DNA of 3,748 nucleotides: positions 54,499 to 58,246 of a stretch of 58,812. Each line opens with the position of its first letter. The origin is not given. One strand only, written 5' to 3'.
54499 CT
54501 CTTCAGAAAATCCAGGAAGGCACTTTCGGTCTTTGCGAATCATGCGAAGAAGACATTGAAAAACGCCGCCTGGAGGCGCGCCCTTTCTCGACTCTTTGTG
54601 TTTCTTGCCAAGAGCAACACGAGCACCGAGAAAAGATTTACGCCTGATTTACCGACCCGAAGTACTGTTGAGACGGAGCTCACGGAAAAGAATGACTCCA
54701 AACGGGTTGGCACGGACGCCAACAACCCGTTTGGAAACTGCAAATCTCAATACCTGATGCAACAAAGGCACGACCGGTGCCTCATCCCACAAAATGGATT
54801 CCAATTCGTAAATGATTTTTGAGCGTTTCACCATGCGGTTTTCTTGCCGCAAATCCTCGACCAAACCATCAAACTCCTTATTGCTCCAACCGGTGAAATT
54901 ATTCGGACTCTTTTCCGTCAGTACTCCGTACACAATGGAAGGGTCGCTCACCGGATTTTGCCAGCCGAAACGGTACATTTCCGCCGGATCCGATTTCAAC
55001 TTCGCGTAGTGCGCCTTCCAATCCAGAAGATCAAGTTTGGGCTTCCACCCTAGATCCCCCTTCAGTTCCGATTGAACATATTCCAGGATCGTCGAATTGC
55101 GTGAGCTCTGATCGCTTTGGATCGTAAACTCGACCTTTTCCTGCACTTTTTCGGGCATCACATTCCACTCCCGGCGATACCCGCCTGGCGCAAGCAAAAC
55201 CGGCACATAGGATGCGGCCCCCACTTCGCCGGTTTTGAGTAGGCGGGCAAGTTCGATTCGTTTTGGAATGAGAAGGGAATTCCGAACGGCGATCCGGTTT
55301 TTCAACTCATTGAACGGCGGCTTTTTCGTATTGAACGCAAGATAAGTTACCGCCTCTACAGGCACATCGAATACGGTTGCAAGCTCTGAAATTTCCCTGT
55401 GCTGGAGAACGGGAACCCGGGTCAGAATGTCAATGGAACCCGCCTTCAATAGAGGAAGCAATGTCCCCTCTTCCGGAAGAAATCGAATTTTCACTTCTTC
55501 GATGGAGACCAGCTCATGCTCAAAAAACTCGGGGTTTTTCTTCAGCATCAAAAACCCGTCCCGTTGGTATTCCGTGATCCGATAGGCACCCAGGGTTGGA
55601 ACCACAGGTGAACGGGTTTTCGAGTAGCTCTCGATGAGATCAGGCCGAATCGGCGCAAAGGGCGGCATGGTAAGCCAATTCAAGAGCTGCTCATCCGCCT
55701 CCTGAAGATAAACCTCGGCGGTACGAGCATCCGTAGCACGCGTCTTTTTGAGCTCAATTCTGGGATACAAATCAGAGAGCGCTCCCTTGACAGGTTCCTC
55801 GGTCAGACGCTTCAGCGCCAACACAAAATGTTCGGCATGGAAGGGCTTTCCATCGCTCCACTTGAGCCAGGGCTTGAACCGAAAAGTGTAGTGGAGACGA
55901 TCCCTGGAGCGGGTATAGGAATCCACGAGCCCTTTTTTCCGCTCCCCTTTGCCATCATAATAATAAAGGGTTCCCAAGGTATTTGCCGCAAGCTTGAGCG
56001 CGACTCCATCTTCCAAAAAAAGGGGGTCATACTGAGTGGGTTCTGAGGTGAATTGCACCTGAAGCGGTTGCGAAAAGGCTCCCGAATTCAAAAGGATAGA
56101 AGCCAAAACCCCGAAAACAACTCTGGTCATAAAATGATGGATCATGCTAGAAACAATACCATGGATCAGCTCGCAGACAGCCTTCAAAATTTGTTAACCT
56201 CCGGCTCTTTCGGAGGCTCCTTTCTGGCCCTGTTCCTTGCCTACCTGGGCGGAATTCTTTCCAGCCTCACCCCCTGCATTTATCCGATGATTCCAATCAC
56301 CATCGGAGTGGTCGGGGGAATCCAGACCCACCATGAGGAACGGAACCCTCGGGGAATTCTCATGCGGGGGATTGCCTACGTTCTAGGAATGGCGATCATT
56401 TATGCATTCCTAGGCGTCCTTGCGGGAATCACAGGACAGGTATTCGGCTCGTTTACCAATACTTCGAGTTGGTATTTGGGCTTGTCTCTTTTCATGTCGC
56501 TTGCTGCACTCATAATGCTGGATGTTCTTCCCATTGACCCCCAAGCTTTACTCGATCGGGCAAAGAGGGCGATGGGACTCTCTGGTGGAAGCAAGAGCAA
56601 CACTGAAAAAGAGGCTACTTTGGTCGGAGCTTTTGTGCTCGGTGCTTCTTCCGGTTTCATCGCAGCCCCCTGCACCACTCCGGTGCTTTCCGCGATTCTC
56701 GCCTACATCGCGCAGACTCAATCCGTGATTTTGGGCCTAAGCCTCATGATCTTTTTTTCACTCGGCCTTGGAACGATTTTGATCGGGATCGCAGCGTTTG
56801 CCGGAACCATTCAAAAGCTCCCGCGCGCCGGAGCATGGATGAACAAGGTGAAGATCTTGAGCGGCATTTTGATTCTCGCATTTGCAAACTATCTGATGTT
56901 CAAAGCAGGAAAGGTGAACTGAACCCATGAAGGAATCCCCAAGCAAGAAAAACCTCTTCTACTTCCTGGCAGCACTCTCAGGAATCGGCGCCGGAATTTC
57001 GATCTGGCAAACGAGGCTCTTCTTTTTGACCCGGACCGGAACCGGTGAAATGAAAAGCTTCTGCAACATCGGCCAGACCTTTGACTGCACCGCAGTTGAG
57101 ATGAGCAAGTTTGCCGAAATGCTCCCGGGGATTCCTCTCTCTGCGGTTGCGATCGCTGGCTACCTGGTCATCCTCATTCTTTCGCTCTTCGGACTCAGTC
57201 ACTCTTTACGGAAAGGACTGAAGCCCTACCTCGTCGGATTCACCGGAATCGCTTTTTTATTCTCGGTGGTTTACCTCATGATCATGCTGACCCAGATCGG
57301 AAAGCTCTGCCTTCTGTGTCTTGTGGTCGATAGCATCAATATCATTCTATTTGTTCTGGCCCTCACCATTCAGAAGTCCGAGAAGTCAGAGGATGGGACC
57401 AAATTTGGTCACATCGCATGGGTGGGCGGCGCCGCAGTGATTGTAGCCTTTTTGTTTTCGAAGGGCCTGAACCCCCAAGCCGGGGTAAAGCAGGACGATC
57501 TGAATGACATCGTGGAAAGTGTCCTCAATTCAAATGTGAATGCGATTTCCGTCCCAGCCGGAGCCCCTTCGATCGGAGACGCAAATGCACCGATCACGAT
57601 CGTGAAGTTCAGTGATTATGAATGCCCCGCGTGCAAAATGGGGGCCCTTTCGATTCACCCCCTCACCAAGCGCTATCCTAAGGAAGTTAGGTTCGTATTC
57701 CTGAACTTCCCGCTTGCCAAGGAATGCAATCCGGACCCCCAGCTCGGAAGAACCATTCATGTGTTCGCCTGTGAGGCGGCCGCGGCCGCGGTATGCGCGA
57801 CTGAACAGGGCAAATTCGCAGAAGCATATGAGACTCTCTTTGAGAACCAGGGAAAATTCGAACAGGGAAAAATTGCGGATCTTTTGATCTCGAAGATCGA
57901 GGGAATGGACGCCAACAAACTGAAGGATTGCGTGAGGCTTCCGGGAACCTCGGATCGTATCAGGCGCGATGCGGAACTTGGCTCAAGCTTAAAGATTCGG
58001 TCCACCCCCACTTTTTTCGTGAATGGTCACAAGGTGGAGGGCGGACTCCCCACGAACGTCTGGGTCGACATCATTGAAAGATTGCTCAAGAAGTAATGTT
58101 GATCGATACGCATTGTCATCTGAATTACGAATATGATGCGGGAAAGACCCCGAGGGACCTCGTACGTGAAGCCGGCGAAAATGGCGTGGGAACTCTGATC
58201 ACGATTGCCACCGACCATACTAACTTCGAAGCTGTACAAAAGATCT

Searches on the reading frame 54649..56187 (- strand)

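Call 12: search_protein_families(library=pfam, proteins=[window:54649-56187:-], max_evalue=0.0001)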
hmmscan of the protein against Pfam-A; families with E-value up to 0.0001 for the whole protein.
window:54649-56187:- (512 aa): 1 family
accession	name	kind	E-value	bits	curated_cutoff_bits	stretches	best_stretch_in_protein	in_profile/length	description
PF00496.27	SBP_bac_5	-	6e-39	134.6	32.4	1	85-302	4-223/368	Bacterial extracellular solute-binding proteins, family 5 Middle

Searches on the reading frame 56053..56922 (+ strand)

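Call 12: search_protein_families(library=pfam, proteins=[window:56053-56922:+], max_evalue=0.0001)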
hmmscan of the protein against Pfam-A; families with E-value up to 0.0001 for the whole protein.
window:56053-56922:+ (289 aa): 2 families
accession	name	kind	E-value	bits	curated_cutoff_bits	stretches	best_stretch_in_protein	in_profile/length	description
PF02683.22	DsbD_TM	-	2e-41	142.2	27.1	1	60-282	4-215/219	Cytochrome C biogenesis protein transmembrane domain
PF13386.12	DsbD_2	-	4.5e-14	53.2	24.9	1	66-276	5-195/199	Cytochrome C biogenesis protein transmembrane region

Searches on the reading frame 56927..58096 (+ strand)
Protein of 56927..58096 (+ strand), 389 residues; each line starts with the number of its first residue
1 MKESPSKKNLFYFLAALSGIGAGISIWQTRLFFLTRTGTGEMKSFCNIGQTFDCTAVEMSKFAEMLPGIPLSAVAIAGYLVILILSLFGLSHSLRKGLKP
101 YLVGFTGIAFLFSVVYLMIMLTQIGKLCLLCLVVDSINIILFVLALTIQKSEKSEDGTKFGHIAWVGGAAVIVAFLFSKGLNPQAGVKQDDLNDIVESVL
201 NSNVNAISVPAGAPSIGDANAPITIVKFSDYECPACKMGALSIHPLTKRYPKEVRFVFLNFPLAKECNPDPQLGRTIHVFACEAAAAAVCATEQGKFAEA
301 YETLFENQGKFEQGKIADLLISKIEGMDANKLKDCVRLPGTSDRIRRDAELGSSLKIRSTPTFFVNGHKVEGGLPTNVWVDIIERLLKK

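Call 12: search_protein_families(library=pfam, proteins=[window:56927-58096:+], max_evalue=0.0001)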
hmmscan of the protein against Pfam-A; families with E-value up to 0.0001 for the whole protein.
window:56927-58096:+ (389 aa): 3 families
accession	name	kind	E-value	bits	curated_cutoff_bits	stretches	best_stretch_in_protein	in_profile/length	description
PF07884.19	VKOR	-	8.8e-20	71.7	27.5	1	14-145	3-133/134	Vitamin K epoxide reductase family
PF13462.12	Thioredoxin_4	-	1.6e-19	71.2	23.2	1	214-384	6-164/165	Thioredoxin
PF01323.26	DSBA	-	5.1e-12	46.4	25.6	1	224-374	1-181/191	DSBA-like thioredoxin domain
